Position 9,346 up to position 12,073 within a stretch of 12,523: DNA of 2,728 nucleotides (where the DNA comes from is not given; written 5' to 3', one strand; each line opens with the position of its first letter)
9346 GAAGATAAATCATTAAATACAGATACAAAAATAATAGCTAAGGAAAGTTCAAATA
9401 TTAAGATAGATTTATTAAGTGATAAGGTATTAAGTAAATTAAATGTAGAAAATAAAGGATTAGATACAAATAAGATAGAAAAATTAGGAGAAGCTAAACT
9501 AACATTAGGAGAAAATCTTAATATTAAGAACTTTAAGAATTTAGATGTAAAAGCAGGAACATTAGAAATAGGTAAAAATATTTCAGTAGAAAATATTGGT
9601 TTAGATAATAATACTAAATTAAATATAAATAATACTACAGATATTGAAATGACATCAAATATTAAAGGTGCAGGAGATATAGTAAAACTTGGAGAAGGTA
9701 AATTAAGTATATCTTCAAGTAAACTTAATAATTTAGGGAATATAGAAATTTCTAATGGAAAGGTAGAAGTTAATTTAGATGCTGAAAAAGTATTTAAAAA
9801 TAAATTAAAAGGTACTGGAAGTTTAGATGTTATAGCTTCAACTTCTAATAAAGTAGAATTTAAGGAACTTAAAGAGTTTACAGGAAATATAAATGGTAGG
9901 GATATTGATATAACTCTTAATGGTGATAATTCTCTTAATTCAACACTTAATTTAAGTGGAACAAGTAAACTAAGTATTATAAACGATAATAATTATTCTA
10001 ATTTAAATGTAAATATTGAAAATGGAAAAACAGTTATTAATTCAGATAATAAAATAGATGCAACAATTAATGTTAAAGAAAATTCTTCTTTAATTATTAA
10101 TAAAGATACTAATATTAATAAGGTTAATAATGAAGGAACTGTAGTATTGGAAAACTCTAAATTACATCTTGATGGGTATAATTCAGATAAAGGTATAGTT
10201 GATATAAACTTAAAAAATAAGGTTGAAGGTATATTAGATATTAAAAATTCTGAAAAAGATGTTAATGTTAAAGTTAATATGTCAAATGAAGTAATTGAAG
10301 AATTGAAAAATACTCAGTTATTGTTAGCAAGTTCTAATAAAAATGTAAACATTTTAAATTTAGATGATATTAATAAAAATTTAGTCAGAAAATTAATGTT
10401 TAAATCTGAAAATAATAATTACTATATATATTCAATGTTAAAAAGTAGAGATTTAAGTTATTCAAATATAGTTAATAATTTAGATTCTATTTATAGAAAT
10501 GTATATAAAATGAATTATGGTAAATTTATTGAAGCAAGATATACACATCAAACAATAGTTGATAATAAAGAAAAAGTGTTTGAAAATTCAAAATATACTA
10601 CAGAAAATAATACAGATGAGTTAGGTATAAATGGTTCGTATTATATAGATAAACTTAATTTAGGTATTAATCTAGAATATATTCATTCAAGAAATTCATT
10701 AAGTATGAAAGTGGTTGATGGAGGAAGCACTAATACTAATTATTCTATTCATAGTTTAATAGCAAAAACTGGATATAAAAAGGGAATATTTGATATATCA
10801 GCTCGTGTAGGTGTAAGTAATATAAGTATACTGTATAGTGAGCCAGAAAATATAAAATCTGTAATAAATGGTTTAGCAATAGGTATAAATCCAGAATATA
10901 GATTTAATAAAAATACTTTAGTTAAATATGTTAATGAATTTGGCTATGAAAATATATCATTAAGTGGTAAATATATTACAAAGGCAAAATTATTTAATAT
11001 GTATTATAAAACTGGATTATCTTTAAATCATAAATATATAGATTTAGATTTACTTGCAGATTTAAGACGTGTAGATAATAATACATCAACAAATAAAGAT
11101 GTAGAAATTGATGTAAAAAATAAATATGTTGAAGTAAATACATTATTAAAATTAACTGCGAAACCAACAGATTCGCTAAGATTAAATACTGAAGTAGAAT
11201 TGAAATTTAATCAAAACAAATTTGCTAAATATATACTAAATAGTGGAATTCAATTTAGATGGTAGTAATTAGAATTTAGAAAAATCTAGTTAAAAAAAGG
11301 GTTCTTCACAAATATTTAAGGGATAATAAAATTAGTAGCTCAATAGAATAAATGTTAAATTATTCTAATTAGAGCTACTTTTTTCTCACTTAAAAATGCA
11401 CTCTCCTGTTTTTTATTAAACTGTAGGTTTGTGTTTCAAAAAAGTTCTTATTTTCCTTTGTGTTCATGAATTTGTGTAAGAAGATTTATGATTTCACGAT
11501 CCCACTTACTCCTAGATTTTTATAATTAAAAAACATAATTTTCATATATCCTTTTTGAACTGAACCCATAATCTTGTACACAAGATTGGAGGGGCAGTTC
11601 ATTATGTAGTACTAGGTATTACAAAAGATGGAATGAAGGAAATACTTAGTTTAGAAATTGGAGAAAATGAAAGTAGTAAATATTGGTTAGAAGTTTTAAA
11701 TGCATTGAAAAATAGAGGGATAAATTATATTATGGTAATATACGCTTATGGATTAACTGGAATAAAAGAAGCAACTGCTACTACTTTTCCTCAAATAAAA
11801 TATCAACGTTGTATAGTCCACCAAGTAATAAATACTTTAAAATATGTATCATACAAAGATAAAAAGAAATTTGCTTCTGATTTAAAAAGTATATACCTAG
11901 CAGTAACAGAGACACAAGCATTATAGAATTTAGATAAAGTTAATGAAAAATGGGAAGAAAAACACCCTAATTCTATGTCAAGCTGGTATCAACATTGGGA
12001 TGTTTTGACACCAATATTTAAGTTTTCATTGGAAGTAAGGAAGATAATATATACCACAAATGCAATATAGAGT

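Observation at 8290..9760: Recently duplicated 561-bp in-frame tandem repeats inside the passenger: a built-in recombination and length-variation module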

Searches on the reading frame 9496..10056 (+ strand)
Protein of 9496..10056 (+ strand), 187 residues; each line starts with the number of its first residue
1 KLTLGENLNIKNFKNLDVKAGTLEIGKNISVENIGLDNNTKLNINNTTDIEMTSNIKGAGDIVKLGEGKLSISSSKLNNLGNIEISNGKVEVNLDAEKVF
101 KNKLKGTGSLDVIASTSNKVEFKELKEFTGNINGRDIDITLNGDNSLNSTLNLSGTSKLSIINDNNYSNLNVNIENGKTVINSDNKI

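Call 52: search_protein_families(library=pfam, proteins=[window:9496-10056:+], max_evalue=10)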
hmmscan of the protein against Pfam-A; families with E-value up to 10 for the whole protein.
window:9496-10056:+ (187 aa): 1 family
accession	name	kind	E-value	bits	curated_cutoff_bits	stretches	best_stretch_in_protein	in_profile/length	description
PF08522.16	BT_3987-like_N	-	6.1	8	25.9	1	109-179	15-87/120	BT_3987-like, N-terminal domain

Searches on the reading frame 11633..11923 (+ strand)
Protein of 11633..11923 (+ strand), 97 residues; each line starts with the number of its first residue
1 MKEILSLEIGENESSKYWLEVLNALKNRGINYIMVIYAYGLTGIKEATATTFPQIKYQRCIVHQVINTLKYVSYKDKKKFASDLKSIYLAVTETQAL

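Call 10: search_protein_families(library=pfam, proteins=[window:11633-11923:+], max_evalue=1)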
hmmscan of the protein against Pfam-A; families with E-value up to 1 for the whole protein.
window:11633-11923:+ (97 aa): 3 families
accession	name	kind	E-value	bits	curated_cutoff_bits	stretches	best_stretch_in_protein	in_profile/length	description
PF00872.24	Transposase_mut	-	1.3e-24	87.3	21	1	2-90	195-283/379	Transposase, Mutator family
PF10551.15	MULE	-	0.0061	17.4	27.6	1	11-65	38-97/99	MULE transposase domain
PF09183.16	DUF1947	-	0.17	12.6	22.5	1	71-94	4-27/65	Domain of unknown function (DUF1947)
